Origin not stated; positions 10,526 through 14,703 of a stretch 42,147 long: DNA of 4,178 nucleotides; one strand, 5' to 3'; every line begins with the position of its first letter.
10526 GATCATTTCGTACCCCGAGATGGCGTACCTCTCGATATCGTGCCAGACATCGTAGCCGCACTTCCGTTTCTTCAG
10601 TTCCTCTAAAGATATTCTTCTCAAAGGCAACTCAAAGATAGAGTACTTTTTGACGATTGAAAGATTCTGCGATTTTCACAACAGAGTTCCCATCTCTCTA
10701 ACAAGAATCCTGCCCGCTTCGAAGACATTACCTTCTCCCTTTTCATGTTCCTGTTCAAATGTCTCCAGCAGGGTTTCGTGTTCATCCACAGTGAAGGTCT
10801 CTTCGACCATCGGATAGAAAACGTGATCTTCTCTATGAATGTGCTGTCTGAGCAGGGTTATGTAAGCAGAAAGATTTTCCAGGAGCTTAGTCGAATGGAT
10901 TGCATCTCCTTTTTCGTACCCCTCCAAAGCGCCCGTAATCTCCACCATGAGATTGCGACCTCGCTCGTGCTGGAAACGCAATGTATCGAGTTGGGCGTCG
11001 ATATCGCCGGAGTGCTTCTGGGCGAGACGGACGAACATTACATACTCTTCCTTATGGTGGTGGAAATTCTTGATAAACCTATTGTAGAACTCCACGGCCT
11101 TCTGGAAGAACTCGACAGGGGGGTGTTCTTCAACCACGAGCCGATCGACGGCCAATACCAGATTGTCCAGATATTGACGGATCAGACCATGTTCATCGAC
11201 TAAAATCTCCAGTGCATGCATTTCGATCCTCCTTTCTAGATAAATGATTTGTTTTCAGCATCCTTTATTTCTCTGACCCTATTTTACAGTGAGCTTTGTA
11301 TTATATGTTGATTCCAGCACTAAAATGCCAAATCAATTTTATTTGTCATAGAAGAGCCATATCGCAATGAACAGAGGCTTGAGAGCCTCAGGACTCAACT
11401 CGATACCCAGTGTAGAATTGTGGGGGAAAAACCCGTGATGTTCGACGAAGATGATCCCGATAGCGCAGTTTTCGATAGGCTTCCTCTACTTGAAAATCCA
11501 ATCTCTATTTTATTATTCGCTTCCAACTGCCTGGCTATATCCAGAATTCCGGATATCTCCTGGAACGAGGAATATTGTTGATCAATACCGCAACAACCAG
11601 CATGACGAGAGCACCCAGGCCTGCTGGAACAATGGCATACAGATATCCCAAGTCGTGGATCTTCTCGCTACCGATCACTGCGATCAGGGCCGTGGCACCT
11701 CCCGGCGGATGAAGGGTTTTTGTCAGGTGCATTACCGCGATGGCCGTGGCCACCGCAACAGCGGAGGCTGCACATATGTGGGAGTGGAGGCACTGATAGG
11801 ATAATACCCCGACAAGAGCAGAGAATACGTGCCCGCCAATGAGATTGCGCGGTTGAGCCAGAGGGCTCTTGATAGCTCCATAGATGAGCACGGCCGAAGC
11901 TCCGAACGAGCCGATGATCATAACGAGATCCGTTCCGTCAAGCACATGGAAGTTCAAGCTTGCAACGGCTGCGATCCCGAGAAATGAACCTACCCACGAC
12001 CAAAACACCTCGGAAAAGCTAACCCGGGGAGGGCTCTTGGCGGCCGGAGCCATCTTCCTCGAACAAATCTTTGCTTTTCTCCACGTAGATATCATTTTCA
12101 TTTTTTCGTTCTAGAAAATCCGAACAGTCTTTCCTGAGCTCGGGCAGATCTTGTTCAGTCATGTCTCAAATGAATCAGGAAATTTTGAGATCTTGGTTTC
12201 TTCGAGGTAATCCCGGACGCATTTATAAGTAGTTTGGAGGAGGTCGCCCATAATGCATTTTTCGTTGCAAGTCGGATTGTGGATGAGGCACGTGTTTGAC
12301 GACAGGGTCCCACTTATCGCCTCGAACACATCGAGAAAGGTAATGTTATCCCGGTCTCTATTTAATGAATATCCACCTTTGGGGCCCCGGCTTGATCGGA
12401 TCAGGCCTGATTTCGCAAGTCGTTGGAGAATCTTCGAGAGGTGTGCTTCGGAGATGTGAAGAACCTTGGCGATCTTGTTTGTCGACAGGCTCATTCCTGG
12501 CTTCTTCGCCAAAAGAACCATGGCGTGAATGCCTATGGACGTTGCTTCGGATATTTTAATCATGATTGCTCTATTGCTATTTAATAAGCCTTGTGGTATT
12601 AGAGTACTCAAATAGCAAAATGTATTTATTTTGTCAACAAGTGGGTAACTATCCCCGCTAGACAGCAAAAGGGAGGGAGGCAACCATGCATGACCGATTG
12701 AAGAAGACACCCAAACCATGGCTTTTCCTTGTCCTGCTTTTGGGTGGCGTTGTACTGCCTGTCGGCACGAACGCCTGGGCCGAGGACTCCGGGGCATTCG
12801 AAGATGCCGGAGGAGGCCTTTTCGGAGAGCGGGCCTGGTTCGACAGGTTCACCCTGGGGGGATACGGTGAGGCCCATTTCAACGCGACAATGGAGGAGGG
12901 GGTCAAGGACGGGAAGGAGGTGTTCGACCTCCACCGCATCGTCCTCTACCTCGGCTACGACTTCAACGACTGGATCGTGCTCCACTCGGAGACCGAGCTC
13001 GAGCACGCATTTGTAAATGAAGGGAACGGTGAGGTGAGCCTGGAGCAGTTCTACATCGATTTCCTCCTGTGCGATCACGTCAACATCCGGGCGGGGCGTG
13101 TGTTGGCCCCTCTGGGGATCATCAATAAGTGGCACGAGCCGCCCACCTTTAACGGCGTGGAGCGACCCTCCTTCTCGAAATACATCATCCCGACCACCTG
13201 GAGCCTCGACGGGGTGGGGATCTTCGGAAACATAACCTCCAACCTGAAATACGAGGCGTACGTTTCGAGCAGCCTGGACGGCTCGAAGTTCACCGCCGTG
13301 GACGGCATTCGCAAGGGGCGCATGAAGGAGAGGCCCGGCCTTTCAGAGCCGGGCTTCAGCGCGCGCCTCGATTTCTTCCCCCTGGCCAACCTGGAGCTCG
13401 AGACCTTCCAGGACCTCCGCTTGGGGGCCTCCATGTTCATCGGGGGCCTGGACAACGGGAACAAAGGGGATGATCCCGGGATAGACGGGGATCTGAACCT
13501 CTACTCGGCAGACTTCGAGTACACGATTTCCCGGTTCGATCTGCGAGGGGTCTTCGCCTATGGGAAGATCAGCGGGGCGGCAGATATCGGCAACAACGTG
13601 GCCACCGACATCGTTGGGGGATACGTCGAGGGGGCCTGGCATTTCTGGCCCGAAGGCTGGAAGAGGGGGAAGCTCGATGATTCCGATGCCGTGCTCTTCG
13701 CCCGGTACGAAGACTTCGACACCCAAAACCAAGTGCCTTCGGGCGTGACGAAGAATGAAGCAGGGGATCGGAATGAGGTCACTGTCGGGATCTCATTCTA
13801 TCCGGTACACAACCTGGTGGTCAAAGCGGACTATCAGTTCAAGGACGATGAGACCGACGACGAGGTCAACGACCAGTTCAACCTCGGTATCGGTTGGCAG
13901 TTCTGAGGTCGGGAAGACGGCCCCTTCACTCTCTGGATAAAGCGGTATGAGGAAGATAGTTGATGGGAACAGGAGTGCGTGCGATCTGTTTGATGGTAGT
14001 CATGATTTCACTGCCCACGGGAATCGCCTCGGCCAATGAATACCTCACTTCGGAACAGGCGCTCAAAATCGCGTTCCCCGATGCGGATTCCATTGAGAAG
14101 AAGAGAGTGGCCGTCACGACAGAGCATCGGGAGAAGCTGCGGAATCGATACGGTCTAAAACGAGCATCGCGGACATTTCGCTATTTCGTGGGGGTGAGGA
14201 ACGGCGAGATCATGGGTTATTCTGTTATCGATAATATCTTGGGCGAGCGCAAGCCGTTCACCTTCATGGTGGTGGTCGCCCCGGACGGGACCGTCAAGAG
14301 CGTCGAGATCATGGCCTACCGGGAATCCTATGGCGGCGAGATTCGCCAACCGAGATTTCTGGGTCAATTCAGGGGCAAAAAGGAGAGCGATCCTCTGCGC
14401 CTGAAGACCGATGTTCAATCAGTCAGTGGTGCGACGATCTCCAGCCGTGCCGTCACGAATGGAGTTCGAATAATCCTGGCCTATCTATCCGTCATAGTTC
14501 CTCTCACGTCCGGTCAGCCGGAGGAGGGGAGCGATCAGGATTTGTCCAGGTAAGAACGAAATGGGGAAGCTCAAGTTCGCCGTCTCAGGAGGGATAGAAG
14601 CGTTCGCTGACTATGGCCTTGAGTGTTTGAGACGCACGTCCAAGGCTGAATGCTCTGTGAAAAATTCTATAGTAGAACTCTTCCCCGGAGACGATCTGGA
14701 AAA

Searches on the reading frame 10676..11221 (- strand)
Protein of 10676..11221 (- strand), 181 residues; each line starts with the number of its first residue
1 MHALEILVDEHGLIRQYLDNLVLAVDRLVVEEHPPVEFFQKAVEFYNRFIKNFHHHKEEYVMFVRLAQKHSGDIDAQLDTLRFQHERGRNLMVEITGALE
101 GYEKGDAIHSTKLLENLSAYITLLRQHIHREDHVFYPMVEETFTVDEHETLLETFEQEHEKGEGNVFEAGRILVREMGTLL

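Call 21: search_protein_families(library=ncbifam, proteins=[window:10676-11221:-], max_evalue=0.00001)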
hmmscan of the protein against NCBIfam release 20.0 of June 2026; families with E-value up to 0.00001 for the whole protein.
window:10676-11221:- (181 aa): 1 family
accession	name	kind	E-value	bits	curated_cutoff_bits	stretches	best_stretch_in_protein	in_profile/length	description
TIGR03652.1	FeS_repair_RIC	equivalog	3.9e-06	26.8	204.7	0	7-138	76-215/216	iron-sulfur cluster repair di-iron protein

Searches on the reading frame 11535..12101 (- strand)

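Call 22: search_protein_families(library=ncbifam, proteins=[window:11535-12101:-], max_evalue=0.00001)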
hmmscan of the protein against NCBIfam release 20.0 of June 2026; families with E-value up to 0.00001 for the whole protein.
window:11535-12101:- (188 aa): 0 families

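Call 53: search_protein_families(library=pfam, proteins=[window:11535-12101:-], max_evalue=0.01)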
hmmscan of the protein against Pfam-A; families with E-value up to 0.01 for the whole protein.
window:11535-12101:- (188 aa): 1 family
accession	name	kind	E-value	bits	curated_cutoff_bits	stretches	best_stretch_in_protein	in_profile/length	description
PF04982.19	TM_HPP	-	1.9e-60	203.4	27.2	1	24-184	1-157/157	HPP, transmembrane region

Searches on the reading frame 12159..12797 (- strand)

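Call 22: search_protein_families(library=ncbifam, proteins=[window:12159-12797:-], max_evalue=0.00001)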
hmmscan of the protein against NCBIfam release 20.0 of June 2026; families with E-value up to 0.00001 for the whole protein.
window:12159-12797:- (212 aa): 8 families
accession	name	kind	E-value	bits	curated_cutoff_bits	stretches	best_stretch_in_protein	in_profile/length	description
TIGR00738.1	rrf2_super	superfamily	4.6e-27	94.5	73.3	1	81-204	2-128/132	Rrf2 family transcriptional regulator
TIGR02944.1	suf_reg_Xantho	equivalog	8.1e-18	65.1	110.65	1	79-203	1-127/130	SUF system Fe-S cluster assembly regulator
TIGR02010.1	IscR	equivalog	2.7e-15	56.4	207.55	1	90-204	11-127/135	Fe-S cluster assembly transcriptional regulator IscR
NF047409.1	Cys_reg_CymR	equivalog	1.5e-13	51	195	1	80-203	1-120/139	cysteine metabolism transcriptional regulator CymR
NF008886.0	PRK11920.1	equivalog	6.5e-12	45.4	193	1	82-184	3-108/153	iron-responsive transcriptional regulator RirA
NF008240.0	PRK11014.1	equivalog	1.3e-09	38.2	182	1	83-186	4-111/141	nitric oxide-sensing transcriptional repressor NsrR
NF008110.0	PRK10857.1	equivalog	4.4e-09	36.3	275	1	107-200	29-123/164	Fe-S cluster assembly transcriptional regulator IscR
NF041852.1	trans_reg_HypR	equivalog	1.1e-08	35.1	180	1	88-191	7-109/139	redox-sensitive transcriptional regulator HypR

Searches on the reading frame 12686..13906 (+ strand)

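Call 22: search_protein_families(library=ncbifam, proteins=[window:12686-13906:+], max_evalue=0.00001)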
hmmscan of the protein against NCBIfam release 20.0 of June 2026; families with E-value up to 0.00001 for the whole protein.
window:12686-13906:+ (406 aa): 0 families

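Call 53: search_protein_families(library=pfam, proteins=[window:12686-13906:+], max_evalue=0.01)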
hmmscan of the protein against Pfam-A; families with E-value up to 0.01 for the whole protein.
window:12686-13906:+ (406 aa): 1 family
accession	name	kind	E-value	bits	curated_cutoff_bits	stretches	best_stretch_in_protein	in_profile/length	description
PF07396.17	Porin_O_P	-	4.8e-07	29.8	20.9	1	273-387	230-345/370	Phosphate-selective porin O and P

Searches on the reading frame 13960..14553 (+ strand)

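Call 22: search_protein_families(library=ncbifam, proteins=[window:13960-14553:+], max_evalue=0.00001)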
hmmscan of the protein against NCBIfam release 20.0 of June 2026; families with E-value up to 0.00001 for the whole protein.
window:13960-14553:+ (197 aa): 3 families
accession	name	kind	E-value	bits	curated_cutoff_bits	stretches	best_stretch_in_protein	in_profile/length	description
NF041840.1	rnfG_Methano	equivalog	1.9e-08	34.1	230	1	9-169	11-177/189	Rnf electron transport complex subunit RnfG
TIGR01947.1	rnfG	subfamily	3.5e-08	33.8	102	1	32-176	35-185/187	RnfABCDGE type electron transport complex subunit G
NF045876.1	RnfG_DVU2794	exception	1.3e-07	31.3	205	1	55-171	53-174/190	RnfABCDGE type electron transport complex subunit G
